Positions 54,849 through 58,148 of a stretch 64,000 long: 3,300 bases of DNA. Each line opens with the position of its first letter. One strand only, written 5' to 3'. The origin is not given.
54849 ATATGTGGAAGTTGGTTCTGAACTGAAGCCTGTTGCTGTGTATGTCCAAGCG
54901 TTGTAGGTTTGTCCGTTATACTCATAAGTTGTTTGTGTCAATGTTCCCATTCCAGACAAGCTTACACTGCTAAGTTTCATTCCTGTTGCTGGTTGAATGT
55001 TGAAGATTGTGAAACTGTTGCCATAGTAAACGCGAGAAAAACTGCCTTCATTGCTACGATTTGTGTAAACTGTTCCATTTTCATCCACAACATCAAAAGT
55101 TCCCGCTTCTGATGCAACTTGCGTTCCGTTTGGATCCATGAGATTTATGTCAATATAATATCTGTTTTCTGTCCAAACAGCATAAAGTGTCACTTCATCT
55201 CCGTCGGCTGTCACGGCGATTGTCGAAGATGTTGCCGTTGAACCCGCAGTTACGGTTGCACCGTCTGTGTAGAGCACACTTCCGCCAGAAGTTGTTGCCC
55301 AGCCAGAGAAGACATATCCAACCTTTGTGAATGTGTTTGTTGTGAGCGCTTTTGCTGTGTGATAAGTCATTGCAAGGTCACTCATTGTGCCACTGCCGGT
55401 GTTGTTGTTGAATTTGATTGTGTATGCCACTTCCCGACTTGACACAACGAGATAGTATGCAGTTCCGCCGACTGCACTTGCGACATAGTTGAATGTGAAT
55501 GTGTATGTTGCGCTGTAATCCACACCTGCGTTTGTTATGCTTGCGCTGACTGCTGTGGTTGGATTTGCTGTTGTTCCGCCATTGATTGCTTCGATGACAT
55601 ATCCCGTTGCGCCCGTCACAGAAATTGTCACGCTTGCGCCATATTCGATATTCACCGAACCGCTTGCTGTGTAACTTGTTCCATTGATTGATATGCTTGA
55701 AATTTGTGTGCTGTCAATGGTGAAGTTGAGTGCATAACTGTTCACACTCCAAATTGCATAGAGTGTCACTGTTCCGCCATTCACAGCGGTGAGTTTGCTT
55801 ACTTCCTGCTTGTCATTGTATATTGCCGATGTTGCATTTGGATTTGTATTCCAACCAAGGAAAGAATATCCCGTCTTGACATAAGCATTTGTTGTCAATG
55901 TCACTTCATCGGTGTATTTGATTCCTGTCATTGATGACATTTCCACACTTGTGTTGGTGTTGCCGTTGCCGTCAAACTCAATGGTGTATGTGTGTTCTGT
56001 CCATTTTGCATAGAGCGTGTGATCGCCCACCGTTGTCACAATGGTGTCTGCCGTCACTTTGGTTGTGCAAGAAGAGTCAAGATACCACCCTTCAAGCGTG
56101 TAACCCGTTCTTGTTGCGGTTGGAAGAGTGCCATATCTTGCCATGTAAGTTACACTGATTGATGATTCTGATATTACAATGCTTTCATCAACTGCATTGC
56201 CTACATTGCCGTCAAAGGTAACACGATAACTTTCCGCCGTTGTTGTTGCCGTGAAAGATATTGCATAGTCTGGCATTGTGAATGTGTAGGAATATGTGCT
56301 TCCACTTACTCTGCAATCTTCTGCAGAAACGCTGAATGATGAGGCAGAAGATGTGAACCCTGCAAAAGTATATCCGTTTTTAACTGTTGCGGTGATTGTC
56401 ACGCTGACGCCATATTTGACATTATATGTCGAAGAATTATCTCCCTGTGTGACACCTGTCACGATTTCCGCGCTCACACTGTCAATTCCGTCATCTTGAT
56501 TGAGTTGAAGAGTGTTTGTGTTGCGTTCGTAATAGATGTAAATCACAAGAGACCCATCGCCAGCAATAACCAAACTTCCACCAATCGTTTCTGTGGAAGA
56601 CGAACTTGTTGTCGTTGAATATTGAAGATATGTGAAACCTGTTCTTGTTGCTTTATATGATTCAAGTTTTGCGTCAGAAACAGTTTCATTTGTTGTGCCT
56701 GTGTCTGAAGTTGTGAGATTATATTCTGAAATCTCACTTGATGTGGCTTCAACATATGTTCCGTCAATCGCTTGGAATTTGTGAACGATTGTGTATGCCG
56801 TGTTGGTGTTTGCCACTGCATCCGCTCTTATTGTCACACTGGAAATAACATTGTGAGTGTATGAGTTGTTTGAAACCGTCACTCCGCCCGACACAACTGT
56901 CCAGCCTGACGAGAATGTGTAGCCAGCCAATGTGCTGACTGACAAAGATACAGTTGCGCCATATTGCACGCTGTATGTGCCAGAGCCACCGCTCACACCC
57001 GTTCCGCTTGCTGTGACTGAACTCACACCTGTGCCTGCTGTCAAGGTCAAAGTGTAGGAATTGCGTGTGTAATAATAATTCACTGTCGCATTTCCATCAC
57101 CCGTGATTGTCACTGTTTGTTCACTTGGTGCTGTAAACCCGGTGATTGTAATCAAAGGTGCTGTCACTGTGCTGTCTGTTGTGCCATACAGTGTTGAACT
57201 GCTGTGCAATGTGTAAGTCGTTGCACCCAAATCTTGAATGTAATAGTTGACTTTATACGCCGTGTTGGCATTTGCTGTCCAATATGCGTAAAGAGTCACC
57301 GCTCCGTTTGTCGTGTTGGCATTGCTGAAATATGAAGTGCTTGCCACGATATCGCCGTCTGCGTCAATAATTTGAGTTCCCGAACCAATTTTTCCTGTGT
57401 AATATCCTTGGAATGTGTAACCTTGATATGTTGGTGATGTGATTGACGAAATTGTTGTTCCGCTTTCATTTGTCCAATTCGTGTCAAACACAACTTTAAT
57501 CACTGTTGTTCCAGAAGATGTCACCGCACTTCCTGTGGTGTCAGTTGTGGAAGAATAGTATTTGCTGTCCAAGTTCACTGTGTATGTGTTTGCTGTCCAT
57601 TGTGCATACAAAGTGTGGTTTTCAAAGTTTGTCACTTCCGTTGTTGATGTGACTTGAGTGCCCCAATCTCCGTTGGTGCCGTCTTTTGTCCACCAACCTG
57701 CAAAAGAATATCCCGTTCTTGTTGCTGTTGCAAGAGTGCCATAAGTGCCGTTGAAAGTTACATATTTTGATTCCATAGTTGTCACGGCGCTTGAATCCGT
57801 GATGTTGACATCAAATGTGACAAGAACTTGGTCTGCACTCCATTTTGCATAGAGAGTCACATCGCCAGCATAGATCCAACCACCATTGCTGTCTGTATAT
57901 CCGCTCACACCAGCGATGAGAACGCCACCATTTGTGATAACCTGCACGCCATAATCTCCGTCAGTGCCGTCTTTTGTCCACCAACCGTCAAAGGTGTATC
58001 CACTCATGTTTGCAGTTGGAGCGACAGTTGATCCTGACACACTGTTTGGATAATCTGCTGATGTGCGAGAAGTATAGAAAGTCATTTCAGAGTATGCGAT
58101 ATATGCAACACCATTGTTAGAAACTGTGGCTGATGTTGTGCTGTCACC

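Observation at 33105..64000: Uninterrupted >30.9 kb ORF: a surface protein of more than 10,297 residues, still open at the window edge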

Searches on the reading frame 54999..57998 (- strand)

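Call 28: search_protein_families(library=pfam, proteins=[window:54999-57998:-], max_evalue=0.1)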
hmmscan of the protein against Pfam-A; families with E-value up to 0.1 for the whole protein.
window:54999-57998:- (1000 aa): 2 families
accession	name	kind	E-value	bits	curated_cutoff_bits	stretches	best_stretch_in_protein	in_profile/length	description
PF09479.16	Flg_new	-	1.6e-41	140.7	27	4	591-665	1-65/65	Listeria-Bacteroides repeat domain (List_Bact_rpt)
PF18998.6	Flg_new_2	-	5e-06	26.8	23.6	1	513-585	5-68/73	Divergent InlB B-repeat domain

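Call 81: search_protein_families(library=ncbifam, proteins=[window:54999-57998:-], max_evalue=0.01)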
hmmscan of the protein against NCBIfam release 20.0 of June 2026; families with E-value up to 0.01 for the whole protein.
window:54999-57998:- (1000 aa): 2 families
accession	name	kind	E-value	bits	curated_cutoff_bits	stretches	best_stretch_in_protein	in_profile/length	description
TIGR02543.1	List_Bact_rpt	repeat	3.3e-22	78.6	20.95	4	628-668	1-42/44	TIGR02543 family repeat protein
NF033189.1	internalin_A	exception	0.001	17.5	1600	1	44-149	553-647/799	class 1 internalin InlA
